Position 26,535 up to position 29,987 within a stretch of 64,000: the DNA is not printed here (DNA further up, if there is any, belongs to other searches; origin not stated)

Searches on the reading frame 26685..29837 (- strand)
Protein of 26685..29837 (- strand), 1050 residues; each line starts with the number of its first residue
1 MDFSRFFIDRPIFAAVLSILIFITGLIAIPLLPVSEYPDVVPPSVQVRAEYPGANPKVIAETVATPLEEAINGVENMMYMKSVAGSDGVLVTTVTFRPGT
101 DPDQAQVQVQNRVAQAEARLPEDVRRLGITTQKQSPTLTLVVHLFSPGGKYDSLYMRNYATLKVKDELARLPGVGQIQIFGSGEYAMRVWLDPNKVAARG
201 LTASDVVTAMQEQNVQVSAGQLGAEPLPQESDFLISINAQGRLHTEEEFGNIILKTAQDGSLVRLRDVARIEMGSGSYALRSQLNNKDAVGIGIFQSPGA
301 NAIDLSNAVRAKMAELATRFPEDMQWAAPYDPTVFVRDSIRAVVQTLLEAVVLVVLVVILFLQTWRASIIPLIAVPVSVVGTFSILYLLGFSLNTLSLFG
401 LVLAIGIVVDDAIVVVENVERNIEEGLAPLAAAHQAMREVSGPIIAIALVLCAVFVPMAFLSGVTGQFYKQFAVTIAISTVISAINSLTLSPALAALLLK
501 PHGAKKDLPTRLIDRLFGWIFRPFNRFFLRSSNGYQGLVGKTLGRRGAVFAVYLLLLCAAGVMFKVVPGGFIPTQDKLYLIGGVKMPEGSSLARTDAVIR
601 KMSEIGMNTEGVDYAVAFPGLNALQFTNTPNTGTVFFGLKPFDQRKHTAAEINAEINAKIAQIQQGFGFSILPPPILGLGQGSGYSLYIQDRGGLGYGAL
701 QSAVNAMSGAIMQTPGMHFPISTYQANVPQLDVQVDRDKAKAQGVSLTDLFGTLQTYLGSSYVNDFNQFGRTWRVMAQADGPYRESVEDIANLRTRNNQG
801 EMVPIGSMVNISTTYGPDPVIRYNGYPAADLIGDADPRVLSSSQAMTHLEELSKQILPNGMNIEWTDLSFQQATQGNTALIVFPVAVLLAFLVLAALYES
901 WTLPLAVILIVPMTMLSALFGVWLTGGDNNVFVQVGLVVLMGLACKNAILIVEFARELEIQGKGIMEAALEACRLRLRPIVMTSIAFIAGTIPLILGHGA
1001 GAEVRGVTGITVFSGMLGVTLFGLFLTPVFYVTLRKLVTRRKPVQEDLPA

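Call 47: search_protein_families(library=ncbifam, proteins=[window:26685-29837:-])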
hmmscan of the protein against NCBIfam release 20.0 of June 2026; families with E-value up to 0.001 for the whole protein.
window:26685-29837:- (1050 aa): 22 families
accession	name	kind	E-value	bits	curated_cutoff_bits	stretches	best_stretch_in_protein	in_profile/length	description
NF000037.1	RND_perm_OqxB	exception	0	2494.7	2200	1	1-1050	1-1050/1050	multidrug efflux RND transporter permease subunit OqxB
NF000282.2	RND_permease_1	subfamily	0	1494.8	1250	1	4-1036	1-1029/1029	multidrug efflux RND transporter permease subunit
TIGR00915.1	2A0602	subfamily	0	1164.6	940.35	1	3-1044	1-1038/1050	efflux RND transporter permease subunit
NF007131.0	PRK09577.1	equivalog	1.1e-289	963.6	1768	1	4-1044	2-1032/1045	multidrug efflux RND transporter permease subunit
NF007842.1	PRK10555.1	equivalog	7.9e-285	947.7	1854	1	4-1044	2-1032/1036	multidrug efflux RND transporter permease AcrD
NF011706.2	PRK15127.1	equivalog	5e-268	892.1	2150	1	5-1042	3-1037/1049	multidrug efflux RND transporter permease subunit AcrB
NF033617.1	RND_permease_2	subfamily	3.8e-253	842.8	1250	1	4-1034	1-1007/1009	multidrug efflux RND transporter permease subunit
NF007133.0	PRK09579.1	equivalog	7.3e-186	619.7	1763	1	1-1042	1-1010/1017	multidrug efflux RND transporter permease subunit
NF007798.0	PRK10503.1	equivalog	9.8e-154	513.4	1584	1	4-1042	13-1030/1040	MdtB/MuxB family multidrug efflux RND transporter permease subunit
NF007905.0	PRK10614.1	equivalog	2.1e-151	505.8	1774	1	1-1042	1-1016/1025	multidrug efflux RND transporter permease subunit MdtC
TIGR00914.1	2A0601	subfamily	2e-105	353.6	701.45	1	16-1036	18-1037/1051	CusA/CzcA family heavy metal efflux RND transporter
TIGR00916.1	2A0604s01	subfamily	3e-15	56.5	148.6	1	337-487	84-230/231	SecD/SecF family protein translocase subunit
TIGR00921.1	2A067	subfamily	2e-10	39.4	351.9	1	344-505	195-351/733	hydrophobe/amphiphile efflux-3 (HAE3) family transporter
TIGR00833.1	actII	subfamily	7.5e-10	37.7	874.7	1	346-498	178-332/910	MMPL family RND transporter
NF009583.0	PRK13024.1-3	subfamily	5.3e-09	34.7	721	1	338-501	276-434/755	protein translocase subunit SecDF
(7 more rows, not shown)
